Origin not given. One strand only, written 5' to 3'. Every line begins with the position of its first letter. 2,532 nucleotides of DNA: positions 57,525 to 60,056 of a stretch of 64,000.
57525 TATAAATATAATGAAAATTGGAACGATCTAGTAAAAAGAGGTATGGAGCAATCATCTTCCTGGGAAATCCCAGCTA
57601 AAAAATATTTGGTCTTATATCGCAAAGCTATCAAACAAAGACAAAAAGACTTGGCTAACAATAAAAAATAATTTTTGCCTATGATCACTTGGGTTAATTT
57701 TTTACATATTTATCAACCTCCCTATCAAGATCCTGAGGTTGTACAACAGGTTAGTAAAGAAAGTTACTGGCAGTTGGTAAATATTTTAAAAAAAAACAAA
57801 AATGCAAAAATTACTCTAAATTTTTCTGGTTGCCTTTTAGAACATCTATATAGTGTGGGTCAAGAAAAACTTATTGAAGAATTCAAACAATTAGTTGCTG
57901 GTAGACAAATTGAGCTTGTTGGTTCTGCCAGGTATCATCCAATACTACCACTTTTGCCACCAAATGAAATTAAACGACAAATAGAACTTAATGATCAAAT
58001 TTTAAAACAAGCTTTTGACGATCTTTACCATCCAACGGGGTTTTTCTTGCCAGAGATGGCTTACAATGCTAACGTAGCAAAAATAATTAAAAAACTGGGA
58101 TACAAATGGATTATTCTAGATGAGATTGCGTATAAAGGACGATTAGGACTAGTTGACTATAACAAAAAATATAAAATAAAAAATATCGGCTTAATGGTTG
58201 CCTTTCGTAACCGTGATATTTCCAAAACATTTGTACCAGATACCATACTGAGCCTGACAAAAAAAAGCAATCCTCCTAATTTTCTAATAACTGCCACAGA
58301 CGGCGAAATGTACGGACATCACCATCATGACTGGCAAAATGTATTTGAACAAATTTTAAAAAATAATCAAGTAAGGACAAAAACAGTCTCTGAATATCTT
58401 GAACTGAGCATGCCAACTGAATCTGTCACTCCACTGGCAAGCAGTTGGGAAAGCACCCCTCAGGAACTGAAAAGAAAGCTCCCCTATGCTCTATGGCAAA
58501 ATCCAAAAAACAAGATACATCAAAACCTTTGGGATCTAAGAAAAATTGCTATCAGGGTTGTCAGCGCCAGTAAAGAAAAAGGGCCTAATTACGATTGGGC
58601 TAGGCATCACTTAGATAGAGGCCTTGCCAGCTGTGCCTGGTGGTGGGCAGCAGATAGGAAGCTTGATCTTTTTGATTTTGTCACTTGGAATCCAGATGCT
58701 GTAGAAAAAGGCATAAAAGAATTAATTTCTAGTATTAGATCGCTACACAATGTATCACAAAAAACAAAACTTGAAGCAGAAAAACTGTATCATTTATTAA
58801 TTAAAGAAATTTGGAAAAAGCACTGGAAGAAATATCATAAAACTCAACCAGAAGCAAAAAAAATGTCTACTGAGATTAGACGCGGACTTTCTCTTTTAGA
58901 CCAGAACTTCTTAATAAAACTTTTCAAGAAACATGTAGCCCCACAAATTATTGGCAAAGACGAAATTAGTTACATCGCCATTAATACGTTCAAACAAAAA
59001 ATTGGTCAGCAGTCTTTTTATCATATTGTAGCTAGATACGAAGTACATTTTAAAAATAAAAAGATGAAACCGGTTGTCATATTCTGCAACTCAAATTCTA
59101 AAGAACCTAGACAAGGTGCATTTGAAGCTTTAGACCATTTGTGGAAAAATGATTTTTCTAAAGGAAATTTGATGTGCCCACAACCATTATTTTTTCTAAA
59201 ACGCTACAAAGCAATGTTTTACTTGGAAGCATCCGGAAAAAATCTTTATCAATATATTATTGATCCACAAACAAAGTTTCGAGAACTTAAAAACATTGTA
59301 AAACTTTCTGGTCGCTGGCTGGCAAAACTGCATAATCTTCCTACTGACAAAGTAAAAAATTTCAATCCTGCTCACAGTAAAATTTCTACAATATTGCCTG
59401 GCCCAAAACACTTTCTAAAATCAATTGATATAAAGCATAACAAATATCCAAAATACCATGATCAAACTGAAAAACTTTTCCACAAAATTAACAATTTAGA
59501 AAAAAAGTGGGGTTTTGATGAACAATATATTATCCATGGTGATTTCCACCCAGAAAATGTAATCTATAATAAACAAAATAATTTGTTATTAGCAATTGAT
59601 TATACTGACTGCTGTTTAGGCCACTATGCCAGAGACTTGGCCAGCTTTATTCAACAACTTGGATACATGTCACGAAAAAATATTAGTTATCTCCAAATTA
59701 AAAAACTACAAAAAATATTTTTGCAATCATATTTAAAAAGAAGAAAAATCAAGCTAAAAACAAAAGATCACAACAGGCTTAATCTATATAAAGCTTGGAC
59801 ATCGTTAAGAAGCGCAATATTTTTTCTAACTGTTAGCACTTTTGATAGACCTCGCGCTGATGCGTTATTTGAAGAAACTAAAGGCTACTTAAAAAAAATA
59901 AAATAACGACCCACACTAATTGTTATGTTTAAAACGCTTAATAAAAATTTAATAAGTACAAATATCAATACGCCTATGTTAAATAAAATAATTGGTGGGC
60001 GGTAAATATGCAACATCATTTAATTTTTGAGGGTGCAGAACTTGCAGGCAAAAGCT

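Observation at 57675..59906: Single ORF fusing a GH57 alpha-glucan enzyme to an APH/maltokinase-like kinase domain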

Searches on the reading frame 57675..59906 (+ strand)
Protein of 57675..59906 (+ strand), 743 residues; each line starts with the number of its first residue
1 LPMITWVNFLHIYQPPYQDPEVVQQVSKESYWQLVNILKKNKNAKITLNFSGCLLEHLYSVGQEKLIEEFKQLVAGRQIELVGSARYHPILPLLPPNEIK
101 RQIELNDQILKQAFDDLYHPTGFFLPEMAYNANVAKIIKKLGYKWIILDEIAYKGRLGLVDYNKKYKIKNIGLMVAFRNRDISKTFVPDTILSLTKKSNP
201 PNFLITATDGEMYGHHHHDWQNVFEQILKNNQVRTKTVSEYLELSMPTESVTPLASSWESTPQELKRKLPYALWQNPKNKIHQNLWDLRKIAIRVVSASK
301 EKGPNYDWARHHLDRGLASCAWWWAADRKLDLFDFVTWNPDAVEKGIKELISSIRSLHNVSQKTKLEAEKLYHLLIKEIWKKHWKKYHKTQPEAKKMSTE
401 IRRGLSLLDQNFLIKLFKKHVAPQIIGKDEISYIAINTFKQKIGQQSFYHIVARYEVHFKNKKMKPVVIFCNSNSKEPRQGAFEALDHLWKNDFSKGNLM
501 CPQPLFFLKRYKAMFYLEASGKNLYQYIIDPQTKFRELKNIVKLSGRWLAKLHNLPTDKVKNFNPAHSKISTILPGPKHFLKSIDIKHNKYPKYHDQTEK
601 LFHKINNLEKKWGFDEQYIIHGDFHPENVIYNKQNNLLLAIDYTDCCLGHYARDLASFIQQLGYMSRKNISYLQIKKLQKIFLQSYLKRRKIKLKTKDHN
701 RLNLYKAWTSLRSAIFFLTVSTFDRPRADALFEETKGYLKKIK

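Call 3: search_protein_families(library=pfam, proteins=[window:57675-59906:+], max_evalue=0.01)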
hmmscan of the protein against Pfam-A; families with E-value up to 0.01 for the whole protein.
window:57675-59906:+ (743 aa): 5 families
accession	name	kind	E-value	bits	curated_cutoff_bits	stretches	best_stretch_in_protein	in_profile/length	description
PF03065.20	Glyco_hydro_57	-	5.7e-36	124.7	21.2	1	30-246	54-282/291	Glycosyl hydrolase family 57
PF01636.29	APH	-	5.3e-12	46.4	23.2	1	474-659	31-210/239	Phosphotransferase enzyme family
PF01633.27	Choline_kinase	-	4.6e-07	29.9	29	1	539-705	86-257/300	Choline/ethanolamine kinase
PF01522.26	Polysacc_deac_1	-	2.5e-06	27.9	23.1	1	28-144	18-122/124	Polysaccharide deacetylase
PF19974.5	TCAD9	-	0.0084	15.8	40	0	619-657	299-336/429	Ternary complex associated domain 9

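Call 4: search_protein_families(library=ncbifam, proteins=[window:57675-59906:+], max_evalue=0.01)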
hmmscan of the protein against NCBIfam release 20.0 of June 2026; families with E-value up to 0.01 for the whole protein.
window:57675-59906:+ (743 aa): 9 families
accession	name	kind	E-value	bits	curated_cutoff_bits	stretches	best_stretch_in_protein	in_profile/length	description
NF008738.0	PRK11768.1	equivalog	4.2e-07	29.6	194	1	542-660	123-237/327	serine/threonine protein kinase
NF041566.1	branchenz_Thermus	equivalog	4.6e-07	28.9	920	1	42-132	100-188/527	1,4-alpha-glucan branching protein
NF003558.0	PRK05231.1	equivalog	2.9e-06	26.5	271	1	606-712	175-276/322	homoserine kinase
NF000240.1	macrolide_MphC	exception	0.00022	20.8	550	1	539-654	119-229/299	Mph(C) family macrolide 2'-phosphotransferase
NF038057.1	macrolide_MphL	exception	0.00022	20.6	612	1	546-662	125-236/298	macrolide 2'-phosphotransferase MphL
NF038156.1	lant_syn_V_LxmK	equivalog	0.00042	19.5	315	1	541-664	112-236/347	class V lanthionine synthetase subunit LxmK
NF033068.1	APH_3p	equivalog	0.0007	19.2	205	1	535-687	97-236/255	APH(3') family aminoglycoside O-phosphotransferase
NF000242.2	macrolide_MphB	exception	0.0032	16.8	615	1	543-656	125-233/299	Mph(B) family macrolide 2'-phosphotransferase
TIGR02764.1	spore_ybaN_pdaB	equivalog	0.0067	16.2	237.4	0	32-148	22-126/191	polysaccharide deacetylase family sporulation protein PdaB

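Call 5: search_solved_structures(query=window:57675-59906:+, max_evalue=1, show_alignments=2)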
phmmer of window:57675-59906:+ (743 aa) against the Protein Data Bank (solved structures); distinct sequences matched with E-value up to 1: 5.
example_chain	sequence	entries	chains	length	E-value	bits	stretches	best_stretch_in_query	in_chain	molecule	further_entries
1k1w_A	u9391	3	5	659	2.6e-09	39.3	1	4-266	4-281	4-ALPHA-GLUCANOTRANSFERASE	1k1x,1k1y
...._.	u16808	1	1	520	0.0044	18.7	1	50-131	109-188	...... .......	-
3p0b_A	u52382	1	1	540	0.0047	18.6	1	50-131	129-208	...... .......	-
3csv_A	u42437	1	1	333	0.054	15.1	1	615-661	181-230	Aminoglycoside phosphotransferase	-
8hfa_A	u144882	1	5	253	0.33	12.5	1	74-220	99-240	NodB homology domain-containing protein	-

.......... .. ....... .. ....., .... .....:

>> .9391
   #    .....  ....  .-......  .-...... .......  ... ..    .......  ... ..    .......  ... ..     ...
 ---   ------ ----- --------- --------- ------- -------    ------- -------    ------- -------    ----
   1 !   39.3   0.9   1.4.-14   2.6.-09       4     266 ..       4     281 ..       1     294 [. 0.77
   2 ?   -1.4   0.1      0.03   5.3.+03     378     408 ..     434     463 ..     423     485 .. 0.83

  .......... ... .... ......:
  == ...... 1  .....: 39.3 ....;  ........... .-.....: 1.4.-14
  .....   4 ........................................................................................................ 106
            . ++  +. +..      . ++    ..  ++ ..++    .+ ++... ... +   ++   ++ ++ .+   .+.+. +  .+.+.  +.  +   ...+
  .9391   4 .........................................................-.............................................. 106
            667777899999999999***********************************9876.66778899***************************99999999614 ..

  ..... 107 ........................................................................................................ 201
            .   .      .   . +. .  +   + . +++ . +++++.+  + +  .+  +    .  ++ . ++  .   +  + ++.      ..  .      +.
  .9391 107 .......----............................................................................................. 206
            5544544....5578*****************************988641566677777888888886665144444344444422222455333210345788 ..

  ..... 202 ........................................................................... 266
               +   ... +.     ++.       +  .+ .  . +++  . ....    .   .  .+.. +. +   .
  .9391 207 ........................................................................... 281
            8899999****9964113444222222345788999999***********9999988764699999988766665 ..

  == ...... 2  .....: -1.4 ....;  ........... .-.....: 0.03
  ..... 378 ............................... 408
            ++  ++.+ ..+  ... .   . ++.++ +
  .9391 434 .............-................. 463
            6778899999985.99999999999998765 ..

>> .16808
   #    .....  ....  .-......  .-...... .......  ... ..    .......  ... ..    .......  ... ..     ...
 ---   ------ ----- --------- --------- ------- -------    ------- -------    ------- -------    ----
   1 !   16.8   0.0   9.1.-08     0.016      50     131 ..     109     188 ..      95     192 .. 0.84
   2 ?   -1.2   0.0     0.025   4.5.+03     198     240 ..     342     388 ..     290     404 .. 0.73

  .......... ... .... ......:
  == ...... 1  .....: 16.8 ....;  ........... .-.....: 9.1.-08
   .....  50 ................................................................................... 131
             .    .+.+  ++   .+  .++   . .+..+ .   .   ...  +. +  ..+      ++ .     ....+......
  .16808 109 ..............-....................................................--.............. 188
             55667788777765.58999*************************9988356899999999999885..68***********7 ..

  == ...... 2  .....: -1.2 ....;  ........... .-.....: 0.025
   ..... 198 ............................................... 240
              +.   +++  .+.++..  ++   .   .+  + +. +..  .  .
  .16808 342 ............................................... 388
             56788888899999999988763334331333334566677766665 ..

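Call 7: find_homologous_proteins(query=window:57681-59906:+, max_evalue=0.00001)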
Query window:57681-59906:+ (741 aa): 196 proteins with E <= 0.00001 among 8000 candidates; the best 120 are listed.
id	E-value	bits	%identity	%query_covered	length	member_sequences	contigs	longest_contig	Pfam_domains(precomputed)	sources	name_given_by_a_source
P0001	0.0e+0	1715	100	100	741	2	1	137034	PF03065.21,PF01522.27,PF01633.27,PF01636.30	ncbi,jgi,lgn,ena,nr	ncbi:phosphotransferase [Patescibacteria group bacterium]|nr:phosphotransferase [Patescibacteria gro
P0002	0.0e+0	1265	73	100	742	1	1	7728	PF03065.21,PF01633.27,PF01636.30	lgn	-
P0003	0.0e+0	1253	72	100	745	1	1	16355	PF03065.21,PF01633.27,PF01636.30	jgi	jgi:hypothetical protein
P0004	0.0e+0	1217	69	100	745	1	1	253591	PF03065.21,PF01633.27,PF01636.30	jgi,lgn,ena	-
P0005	0.0e+0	1207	69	100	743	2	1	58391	PF03065.21,PF01522.27,PF01633.27,PF01636.30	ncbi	-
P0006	0.0e+0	1194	69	100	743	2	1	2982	PF03065.21,PF01633.27,PF01636.30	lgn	-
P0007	0.0e+0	1189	69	100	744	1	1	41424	PF03065.21,PF01633.27,PF01636.30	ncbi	-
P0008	0.0e+0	1173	67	100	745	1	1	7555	PF03065.21,PF01633.27,PF01636.30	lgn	-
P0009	0.0e+0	1168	68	100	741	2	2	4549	PF03065.21,PF01633.27,PF01636.30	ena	-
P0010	0.0e+0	1163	68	100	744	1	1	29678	PF03065.21,PF01633.27,PF01636.30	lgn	-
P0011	0.0e+0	1156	66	100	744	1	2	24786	PF03065.21,PF01633.27,PF01636.30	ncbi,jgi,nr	ncbi:hypothetical protein C4569_04200 [Candidatus Parcubacteria bacterium]|nr:MAG: hypothetical prot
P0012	0.0e+0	1147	67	97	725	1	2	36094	PF03065.21,PF01633.27,PF01636.30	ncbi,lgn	-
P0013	0.0e+0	1127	65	100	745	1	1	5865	PF03065.21,PF01074.29,PF01633.27,PF01636.30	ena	-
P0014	0.0e+0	1119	64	100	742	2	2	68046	PF03065.21,PF19974.6,PF01633.27,PF01636.30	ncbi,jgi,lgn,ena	ncbi:MAG: phosphotransferase [Patescibacteria group bacterium]|jgi:alpha-amylase/alpha-mannosidase (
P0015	1.8e-270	918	54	100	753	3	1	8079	PF03065.21,PF01636.30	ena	-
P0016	4.0e-244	831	52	100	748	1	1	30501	PF03065.21,PF01522.27,PF01074.29,PF01636.30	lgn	-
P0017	6.1e-242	823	51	100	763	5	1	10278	PF03065.21,PF01522.27,PF01636.30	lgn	-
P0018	1.4e-239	816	51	100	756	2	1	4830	PF03065.21,PF01636.30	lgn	-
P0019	2.1e-237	808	72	65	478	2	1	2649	PF03065.21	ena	-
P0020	1.2e-236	806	50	100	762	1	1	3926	PF03065.21,PF01522.27,PF01074.29,PF01636.30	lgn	-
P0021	2.8e-149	517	37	99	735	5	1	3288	PF03065.21,PF01636.30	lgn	-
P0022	4.1e-146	507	37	99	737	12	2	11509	PF03065.21,PF01636.30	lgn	-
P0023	4.1e-145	503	38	99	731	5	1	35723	PF03065.21,PF01074.29,PF01636.30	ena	-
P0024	3.5e-136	474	52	53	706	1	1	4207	PF03065.21,PF19974.6,PF01633.27,PF01636.30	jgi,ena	-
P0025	5.2e-126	440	52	52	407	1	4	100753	PF03065.21,PF01074.29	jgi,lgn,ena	jgi:alpha-amylase/alpha-mannosidase (GH57 family)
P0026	9.0e-112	393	48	52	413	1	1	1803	PF03065.21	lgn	-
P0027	8.7e-109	383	45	52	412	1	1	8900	PF03065.21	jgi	-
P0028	1.7e-108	382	46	52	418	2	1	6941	PF03065.21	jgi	-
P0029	5.1e-107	377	48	52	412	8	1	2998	PF03065.21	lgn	-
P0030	3.0e-106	375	48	52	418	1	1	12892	PF03065.21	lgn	-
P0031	1.6e-104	369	45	52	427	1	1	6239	PF03065.21,PF01074.29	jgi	jgi:hypothetical protein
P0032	2.7e-101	358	45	52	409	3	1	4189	PF03065.21,PF01074.29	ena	-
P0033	4.1e-99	351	44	52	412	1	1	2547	PF03065.21,PF01074.29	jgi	-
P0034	5.1e-99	351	45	52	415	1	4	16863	PF03065.21,PF01074.29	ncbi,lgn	-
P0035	3.7e-98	348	43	52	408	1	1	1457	PF03065.21,PF01522.27,PF01074.29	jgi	jgi:alpha-amylase/alpha-mannosidase (GH57 family)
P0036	5.8e-98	347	45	52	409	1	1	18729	PF03065.21,PF01522.27,PF01074.29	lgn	-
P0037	8.7e-98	347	44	51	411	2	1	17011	PF03065.21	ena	-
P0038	7.8e-96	340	42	52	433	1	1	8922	PF03065.21,PF01522.27,PF01074.29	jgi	jgi:alpha-amylase/alpha-mannosidase (GH57 family)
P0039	9.3e-96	340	44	52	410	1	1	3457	PF03065.21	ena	-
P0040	1.5e-94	336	45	51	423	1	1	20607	PF03065.21,PF01522.27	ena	-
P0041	9.0e-94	333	40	52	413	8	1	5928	PF03065.21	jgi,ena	-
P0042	2.1e-92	329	44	52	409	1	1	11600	PF03065.21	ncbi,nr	ncbi:MAG: hypothetical protein NC935_04830 [Candidatus Omnitrophica bacterium]|nr:hypothetical prote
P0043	1.4e-89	320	44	48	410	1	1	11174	PF03065.21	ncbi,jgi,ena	ncbi:MAG: hypothetical protein WC459_04840 [Patescibacteria group bacterium]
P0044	1.8e-89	319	44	52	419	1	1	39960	PF03065.21,PF01074.29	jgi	jgi:alpha-amylase/alpha-mannosidase (GH57 family)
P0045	2.3e-89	319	41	52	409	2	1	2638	PF03065.21,PF01074.29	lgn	-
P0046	1.7e-88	316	44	48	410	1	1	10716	PF03065.21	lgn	-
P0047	2.2e-87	312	42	52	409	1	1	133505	PF03065.21,PF01522.27,PF01074.29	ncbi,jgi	ncbi:MAG: hypothetical protein WC249_03005 [Patescibacteria group bacterium]|jgi:hypothetical protei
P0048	1.6e-85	306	42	52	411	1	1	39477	PF03065.21,PF01522.27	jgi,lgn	jgi:hypothetical protein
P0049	3.7e-85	305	43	49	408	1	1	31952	PF03065.21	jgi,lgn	jgi:alpha-amylase/alpha-mannosidase (GH57 family)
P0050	1.4e-84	303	38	52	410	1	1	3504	PF03065.21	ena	-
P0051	7.3e-84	301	43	48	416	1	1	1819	PF03065.21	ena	-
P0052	8.4e-84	301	42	48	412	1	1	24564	PF03065.21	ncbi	-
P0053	4.9e-83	298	41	51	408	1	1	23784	PF03065.21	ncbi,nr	ncbi:MAG: hypothetical protein HY459_03275 [Parcubacteria group bacterium]|nr:hypothetical protein [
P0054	5.5e-83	298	42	49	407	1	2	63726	PF03065.21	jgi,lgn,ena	-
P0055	7.1e-83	297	42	50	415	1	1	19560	PF03065.21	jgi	jgi:predicted glycosyl hydrolase (DUF1957 family)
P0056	1.3e-82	297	42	50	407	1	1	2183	PF22159.2,PF03065.21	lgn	-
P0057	1.9e-82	296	38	54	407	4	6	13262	PF03065.21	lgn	-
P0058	5.0e-82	295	39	52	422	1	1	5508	PF03065.21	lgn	-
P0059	8.8e-82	294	39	54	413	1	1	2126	PF03065.21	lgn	-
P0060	6.0e-81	291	42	50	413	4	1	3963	PF03065.21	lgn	-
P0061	6.7e-81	291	37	54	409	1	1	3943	PF03065.21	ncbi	ncbi:MAG: hypothetical protein ACLFVA_06325 [Dehalococcoidia bacterium]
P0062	1.4e-80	290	39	51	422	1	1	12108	PF03065.21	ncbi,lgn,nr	ncbi:MAG: hypothetical protein EPO21_15100 [Chloroflexota bacterium]|nr:MAG: hypothetical protein EP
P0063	1.4e-80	290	40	54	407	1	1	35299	PF03065.21,PF01522.27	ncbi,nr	ncbi:MAG: polysaccharide deacetylase family protein [Candidatus Gastranaerophilales bacterium]|nr:po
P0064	8.1e-80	287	36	54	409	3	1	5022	PF03065.21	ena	-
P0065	1.5e-79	286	42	48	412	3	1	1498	PF03065.21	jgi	-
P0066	3.0e-79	285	43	47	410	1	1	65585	PF03065.21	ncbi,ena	-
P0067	3.1e-79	285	39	50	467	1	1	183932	PF03065.21,PF02151.26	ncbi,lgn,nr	ncbi:MAG: UvrB/UvrC motif-containing protein [bacterium]|nr:UvrB/UvrC motif-containing protein [bact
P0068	4.6e-79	285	41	52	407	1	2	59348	PF03065.21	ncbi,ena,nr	ncbi:hypothetical protein KAS41_02625 [Candidatus Parcubacteria bacterium]|nr:hypothetical protein [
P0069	4.8e-79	285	36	54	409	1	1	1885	PF03065.21,PF01522.27,PF01074.29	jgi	jgi:alpha-amylase/alpha-mannosidase (GH57 family)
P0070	6.1e-79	284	37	54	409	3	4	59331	PF03065.21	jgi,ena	-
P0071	9.0e-79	284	40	48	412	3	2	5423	PF03065.21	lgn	-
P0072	2.1e-78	283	40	50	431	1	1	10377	PF03065.21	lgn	-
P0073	3.4e-78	282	41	50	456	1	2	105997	PF03065.21,PF02151.26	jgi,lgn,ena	-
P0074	4.1e-78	282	41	50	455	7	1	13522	PF03065.21,PF02151.26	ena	-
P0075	4.8e-78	281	39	49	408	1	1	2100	PF03065.21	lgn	-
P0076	5.4e-78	281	40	52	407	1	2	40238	PF03065.21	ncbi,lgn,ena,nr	ncbi:hypothetical protein KAI52_01350 [Candidatus Parcubacteria bacterium]|nr:hypothetical protein [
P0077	5.6e-78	281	42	49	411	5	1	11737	PF03065.21,PF01074.29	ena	-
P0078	6.5e-78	281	37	51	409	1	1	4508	PF03065.21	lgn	-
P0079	8.6e-78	281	42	49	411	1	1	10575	PF03065.21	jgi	-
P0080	1.5e-77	280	36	54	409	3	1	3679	PF03065.21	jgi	-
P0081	2.1e-77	279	37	52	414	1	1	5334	PF03065.21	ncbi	-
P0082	2.3e-77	279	42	49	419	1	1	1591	PF03065.21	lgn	-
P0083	4.6e-77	278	42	50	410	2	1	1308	PF03065.21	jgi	-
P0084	6.6e-77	278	38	50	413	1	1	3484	PF03065.21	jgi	jgi:4-alpha-glucanotransferase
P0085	1.5e-76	277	42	48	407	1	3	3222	PF03065.21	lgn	-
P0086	1.7e-76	276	41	52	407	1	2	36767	PF03065.21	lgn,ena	-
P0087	3.6e-76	275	38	50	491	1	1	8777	PF03065.21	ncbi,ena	-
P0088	9.6e-76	274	41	50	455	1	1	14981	PF03065.21,PF02151.26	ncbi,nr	ncbi:MAG: UvrB/UvrC motif-containing protein [Patescibacteria group bacterium]|nr:UvrB/UvrC motif-co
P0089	1.2e-75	274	37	54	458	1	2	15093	PF03065.21,PF02151.26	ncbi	-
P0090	1.2e-75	274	37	52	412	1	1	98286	PF03065.21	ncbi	ncbi:MAG: hypothetical protein ABIH70_04340 [Chloroflexota bacterium]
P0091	1.2e-75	274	41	50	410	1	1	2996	PF03065.21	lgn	-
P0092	1.3e-75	273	35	56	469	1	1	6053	PF03065.21,PF02151.26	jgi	jgi:alpha-amylase/alpha-mannosidase (GH57 family)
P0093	1.5e-75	273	39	50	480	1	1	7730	PF03065.21,PF02151.26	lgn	-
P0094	1.8e-75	273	37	49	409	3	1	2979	PF03065.21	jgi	-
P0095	2.3e-75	273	39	51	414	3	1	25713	PF03065.21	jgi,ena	-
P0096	2.5e-75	272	38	50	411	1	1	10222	PF03065.21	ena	-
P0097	4.4e-75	272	36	56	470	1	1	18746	PF03065.21,PF02151.26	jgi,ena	-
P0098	7.1e-75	271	38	50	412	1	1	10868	PF03065.21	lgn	-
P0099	7.7e-75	271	38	50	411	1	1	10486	PF03065.21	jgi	-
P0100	9.0e-75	271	43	49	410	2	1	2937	PF03065.21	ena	-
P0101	1.2e-74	270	35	60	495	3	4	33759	PF03065.21,PF02151.26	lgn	-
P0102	1.2e-74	270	41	50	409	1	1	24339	PF03065.21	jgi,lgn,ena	-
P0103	1.5e-74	270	39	49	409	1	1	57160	PF03065.21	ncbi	-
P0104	1.5e-74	270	38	50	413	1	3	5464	PF03065.21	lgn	-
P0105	2.7e-74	269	36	54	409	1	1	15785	PF03065.21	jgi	-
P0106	3.1e-74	269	38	51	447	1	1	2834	PF03065.21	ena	-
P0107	4.5e-74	268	41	49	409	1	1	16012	PF03065.21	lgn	-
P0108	6.2e-74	268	42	50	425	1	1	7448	PF03065.21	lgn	-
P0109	8.9e-74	267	41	49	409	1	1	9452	PF03065.21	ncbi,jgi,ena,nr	ncbi:hypothetical protein KKI23_04290 [Patescibacteria group bacterium]|nr:hypothetical protein [Pat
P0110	1.1e-73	267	38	50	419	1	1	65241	PF03065.21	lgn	-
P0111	2.2e-73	266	38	50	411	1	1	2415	PF03065.21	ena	-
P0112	3.7e-73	265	39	50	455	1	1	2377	PF03065.21,PF02151.26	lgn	-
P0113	4.3e-73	265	39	48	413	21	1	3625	PF03065.21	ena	-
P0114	4.4e-73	265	35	54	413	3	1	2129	PF03065.21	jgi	-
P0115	6.1e-73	265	40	49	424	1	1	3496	PF03065.21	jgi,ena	-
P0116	6.7e-73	264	37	47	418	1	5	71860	PF03065.21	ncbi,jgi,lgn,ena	-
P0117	8.2e-73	264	37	50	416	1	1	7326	PF03065.21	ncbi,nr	ncbi:polysaccharide deacetylase family protein [Patescibacteria group bacterium]|nr:polysaccharide d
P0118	9.0e-73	264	40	48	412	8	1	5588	PF03065.21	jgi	jgi:hypothetical protein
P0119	1.0e-72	264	38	49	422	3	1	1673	PF03065.21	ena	-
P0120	1.4e-72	263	36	52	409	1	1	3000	PF03065.21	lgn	-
